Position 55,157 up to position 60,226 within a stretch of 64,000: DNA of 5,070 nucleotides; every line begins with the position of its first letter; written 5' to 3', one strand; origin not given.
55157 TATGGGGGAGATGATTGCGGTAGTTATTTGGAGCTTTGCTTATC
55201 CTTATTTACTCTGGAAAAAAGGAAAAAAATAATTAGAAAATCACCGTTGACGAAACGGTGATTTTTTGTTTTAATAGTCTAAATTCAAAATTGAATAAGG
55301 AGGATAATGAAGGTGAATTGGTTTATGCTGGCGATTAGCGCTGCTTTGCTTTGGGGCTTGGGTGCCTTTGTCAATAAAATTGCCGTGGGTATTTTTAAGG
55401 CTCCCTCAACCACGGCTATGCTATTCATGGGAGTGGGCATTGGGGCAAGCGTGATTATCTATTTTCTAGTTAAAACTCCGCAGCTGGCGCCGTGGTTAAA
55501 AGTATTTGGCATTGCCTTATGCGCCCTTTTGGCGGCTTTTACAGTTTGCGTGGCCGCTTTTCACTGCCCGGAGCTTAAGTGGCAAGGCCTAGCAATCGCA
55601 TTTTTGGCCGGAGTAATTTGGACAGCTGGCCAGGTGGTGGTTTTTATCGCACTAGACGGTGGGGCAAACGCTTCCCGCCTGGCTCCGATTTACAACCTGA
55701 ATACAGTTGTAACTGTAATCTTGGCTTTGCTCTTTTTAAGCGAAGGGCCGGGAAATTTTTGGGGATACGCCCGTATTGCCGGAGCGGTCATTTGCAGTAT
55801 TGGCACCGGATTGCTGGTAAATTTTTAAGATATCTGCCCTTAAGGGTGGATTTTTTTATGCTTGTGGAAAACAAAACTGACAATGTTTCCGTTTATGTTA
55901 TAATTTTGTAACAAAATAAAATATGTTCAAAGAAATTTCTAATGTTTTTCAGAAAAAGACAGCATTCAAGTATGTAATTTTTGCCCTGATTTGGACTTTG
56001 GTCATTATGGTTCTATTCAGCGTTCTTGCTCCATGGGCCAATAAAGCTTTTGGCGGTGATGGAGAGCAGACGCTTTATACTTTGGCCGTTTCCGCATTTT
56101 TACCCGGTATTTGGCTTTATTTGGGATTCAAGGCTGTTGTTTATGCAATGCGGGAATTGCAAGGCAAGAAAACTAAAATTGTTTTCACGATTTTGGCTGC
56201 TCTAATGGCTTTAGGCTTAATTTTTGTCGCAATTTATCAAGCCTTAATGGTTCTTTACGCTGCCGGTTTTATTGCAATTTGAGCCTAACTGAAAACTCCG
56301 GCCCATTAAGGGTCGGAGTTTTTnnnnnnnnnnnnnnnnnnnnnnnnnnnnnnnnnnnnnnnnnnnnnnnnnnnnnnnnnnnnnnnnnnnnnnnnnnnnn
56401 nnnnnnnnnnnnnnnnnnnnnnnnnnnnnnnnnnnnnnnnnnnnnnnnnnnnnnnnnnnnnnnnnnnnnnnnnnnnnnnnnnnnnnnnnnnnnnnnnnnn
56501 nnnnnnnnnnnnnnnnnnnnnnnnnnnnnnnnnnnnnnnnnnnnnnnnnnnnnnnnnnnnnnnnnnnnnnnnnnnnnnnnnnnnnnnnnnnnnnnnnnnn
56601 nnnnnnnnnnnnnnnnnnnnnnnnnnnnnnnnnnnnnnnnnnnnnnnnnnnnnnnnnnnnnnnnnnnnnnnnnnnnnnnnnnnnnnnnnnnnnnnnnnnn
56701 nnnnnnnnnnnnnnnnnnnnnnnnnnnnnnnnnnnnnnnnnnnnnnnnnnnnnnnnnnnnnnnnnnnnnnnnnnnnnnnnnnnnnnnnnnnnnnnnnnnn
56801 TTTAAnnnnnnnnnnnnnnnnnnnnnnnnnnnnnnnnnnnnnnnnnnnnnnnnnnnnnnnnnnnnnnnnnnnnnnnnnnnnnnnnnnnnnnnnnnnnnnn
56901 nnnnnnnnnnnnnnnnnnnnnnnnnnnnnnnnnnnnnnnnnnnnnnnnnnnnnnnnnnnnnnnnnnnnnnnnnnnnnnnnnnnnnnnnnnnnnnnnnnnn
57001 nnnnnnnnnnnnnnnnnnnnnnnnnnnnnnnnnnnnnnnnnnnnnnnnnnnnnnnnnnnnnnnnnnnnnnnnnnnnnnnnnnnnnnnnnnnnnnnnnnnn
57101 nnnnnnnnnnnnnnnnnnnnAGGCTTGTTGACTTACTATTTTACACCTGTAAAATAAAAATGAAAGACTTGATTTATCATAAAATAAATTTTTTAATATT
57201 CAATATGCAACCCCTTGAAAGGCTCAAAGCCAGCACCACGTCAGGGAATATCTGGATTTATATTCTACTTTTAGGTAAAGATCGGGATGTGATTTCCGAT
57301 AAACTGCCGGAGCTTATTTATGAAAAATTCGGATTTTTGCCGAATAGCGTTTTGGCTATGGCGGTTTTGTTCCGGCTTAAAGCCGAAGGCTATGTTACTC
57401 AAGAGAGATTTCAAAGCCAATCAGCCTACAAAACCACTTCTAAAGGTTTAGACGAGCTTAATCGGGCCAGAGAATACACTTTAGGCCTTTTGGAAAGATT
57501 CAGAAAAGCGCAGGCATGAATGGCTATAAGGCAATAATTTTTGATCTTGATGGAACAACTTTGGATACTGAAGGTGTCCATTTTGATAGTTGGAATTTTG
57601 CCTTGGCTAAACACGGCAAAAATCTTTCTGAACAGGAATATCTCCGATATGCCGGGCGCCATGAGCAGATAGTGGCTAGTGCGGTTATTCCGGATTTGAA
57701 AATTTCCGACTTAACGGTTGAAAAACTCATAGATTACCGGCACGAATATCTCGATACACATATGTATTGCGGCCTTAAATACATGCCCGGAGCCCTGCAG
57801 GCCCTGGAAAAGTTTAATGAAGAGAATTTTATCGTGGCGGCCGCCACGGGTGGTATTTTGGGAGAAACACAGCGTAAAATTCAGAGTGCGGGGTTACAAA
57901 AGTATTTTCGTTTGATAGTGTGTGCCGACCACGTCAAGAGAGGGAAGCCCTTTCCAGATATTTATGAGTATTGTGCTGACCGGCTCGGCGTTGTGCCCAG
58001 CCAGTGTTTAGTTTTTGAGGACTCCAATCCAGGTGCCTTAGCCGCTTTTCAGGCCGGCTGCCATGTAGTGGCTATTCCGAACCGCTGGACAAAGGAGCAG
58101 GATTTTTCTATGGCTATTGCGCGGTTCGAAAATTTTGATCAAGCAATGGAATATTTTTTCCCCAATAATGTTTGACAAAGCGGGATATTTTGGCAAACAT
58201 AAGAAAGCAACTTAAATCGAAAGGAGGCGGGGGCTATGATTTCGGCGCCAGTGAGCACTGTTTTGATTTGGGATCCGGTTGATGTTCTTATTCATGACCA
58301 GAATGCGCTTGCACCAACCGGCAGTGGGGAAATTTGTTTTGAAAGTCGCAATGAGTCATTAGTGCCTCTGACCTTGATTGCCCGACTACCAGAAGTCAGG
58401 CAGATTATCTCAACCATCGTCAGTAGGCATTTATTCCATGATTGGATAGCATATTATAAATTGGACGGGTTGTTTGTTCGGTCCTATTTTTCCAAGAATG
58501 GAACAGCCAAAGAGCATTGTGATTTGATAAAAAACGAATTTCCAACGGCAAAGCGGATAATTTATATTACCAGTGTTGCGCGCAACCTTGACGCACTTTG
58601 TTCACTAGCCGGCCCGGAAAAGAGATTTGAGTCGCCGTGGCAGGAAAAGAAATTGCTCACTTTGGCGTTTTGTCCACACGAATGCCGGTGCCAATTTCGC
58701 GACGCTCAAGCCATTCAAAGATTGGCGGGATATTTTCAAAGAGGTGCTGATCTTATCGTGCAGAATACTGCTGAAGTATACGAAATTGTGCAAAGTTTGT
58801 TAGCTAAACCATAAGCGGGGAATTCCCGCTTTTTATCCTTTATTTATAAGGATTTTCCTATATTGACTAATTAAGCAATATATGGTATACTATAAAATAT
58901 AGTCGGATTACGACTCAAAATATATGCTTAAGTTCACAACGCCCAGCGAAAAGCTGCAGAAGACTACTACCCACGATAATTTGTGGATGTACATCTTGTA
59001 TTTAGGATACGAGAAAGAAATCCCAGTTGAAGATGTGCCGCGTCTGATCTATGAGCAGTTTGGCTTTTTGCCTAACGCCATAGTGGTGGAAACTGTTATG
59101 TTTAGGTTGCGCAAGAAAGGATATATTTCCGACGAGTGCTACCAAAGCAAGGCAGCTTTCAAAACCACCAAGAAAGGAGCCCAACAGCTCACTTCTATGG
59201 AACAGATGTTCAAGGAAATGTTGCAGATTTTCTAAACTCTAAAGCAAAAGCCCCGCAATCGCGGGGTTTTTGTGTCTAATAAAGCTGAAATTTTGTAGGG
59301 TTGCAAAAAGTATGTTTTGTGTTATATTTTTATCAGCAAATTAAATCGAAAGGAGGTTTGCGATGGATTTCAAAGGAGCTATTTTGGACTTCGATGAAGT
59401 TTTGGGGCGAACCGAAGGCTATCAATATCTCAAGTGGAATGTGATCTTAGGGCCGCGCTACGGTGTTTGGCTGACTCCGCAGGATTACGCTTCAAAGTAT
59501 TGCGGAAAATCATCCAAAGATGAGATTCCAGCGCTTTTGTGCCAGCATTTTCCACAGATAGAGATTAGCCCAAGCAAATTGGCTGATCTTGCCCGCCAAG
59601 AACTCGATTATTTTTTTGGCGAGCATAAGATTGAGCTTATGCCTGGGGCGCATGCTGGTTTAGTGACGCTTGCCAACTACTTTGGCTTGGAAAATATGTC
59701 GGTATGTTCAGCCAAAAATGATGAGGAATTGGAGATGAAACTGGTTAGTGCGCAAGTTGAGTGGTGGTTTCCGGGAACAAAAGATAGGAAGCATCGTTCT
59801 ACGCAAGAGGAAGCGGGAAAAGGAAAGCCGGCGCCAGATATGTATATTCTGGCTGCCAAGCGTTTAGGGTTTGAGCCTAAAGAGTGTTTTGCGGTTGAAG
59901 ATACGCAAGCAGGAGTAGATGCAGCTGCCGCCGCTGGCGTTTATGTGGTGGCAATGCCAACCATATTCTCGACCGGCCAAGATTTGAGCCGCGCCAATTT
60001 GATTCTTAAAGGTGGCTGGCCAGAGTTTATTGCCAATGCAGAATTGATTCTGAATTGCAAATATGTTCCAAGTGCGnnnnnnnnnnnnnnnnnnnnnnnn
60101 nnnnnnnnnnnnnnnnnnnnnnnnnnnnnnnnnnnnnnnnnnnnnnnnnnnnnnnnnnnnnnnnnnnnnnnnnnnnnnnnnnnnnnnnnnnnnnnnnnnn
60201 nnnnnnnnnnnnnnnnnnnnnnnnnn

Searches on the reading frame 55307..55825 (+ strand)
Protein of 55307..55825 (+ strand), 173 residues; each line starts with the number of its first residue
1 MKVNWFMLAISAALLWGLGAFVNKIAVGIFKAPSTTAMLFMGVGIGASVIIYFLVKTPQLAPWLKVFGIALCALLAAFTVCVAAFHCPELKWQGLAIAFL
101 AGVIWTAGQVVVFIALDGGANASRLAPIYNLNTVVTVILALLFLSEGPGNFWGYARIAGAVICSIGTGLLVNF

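Call 70: search_protein_families(library=pfam, proteins=[window:55307-55825:+], max_evalue=0.001)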
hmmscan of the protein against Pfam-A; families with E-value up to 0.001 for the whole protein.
window:55307-55825:+ (173 aa): 2 families
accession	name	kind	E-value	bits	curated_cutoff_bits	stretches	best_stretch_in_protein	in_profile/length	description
PF00892.27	EamA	-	4.5e-06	27.4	28.2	0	91-170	61-133/135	EamA-like transporter family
PF06800.18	Sugar_transport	-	7.6e-06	25.9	26.3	1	65-146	27-106/280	Sugar transport protein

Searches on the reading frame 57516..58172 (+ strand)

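Call 70: search_protein_families(library=pfam, proteins=[window:57516-58172:+], max_evalue=0.001)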
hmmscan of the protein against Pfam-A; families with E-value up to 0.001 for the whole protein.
window:57516-58172:+ (219 aa): 2 families
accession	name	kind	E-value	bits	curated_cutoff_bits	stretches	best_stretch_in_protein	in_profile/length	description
PF13419.12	HAD_2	-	2.1e-30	106.6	23.8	1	7-187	1-178/178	Haloacid dehalogenase-like hydrolase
PF00702.32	Hydrolase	-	8.2e-25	88.7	26.4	1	4-181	1-191/191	haloacid dehalogenase-like hydrolase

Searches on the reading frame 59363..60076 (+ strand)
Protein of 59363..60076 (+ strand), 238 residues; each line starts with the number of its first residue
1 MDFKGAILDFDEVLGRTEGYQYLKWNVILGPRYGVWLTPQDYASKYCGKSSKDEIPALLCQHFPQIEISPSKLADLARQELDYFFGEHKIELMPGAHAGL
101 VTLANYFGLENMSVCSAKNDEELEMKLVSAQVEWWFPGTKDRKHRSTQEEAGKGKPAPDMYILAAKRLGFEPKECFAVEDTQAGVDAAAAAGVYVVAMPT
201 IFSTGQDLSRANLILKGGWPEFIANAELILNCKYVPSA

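Call 88: search_protein_families(library=pfam, proteins=[window:59363-60076:+], max_evalue=0.001)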
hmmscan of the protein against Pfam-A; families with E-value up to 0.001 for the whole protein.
window:59363-60076:+ (238 aa): 3 families
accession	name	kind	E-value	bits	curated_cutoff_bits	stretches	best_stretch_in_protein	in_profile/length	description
PF13419.12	HAD_2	-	2.9e-13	50.7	23.8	1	7-197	2-177/178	Haloacid dehalogenase-like hydrolase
PF00702.32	Hydrolase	-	4.7e-13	50.4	26.4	1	71-192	79-191/191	haloacid dehalogenase-like hydrolase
PF13242.12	Hydrolase_like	-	3.5e-05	24.1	22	1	154-210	3-60/75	HAD-hyrolase-like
